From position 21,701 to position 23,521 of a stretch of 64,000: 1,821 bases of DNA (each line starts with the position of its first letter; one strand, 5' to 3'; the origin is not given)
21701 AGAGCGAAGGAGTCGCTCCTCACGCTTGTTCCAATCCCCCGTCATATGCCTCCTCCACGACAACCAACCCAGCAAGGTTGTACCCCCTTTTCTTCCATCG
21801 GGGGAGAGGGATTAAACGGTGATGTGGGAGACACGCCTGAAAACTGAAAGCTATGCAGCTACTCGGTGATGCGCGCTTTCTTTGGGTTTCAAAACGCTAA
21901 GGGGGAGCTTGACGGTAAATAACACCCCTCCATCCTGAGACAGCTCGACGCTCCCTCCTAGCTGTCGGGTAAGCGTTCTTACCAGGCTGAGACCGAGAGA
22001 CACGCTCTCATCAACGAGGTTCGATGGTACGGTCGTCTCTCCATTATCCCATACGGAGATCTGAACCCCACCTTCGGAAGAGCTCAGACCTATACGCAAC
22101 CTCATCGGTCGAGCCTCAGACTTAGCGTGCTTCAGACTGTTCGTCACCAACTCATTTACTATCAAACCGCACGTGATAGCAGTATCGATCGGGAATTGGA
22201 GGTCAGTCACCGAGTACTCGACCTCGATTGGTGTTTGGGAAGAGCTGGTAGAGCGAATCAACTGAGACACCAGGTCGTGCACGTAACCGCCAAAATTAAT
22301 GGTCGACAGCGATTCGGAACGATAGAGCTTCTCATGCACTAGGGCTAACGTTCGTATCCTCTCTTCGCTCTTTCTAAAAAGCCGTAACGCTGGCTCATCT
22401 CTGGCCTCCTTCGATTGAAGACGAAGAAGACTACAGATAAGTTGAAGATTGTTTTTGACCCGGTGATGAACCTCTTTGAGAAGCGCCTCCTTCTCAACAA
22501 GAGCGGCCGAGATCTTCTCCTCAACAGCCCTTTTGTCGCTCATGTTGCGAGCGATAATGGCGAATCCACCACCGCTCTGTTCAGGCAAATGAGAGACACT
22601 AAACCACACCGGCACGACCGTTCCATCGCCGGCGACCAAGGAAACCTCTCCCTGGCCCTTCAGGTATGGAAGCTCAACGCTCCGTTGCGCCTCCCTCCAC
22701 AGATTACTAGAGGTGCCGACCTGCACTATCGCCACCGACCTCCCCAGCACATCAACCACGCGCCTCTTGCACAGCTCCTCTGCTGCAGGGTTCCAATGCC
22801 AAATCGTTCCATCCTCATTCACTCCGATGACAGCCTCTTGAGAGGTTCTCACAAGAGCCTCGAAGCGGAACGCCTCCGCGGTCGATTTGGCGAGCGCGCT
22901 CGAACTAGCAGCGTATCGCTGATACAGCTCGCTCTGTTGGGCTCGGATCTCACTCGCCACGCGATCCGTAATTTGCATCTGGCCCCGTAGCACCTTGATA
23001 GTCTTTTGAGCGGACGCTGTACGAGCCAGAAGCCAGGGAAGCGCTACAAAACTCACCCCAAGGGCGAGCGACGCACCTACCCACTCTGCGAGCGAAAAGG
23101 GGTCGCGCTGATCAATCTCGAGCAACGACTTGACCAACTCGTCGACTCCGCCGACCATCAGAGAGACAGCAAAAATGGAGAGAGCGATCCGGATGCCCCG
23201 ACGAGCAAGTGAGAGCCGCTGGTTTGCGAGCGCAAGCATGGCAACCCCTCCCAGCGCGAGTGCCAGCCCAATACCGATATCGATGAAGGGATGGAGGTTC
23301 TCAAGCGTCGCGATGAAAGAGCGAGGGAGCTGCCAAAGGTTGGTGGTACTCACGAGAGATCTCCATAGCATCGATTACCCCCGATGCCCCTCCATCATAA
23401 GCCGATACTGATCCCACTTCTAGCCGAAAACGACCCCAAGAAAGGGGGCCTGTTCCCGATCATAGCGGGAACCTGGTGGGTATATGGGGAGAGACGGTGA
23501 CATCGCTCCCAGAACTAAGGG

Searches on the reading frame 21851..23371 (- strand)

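Call 70: search_protein_families(library=pfam, proteins=[window:21851-23371:-], max_evalue=0.00001)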
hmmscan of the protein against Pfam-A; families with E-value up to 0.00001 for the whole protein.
window:21851-23371:- (506 aa): 6 families
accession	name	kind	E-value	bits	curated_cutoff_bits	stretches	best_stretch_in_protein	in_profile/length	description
PF07568.18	HisKA_2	-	1.2e-27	96.2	22.3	1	300-374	1-75/76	Histidine kinase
PF02518.31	HATPase_c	-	2.6e-11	44.4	26.4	1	403-492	8-110/111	Histidine kinase-, DNA gyrase B-, and HSP90-like ATPase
PF00989.32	PAS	-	3.9e-09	37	22.6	1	169-230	2-60/113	PAS fold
PF13426.13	PAS_9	-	4.2e-07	30.6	27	1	180-279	3-103/103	PAS domain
PF13581.12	HATPase_c_2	-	6.4e-07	29.9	27.4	1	394-474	25-113/127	Histidine kinase-like ATPase domain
PF07536.20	HWE_HK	-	2.7e-06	28.5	22.8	1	300-354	1-53/83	HWE histidine kinase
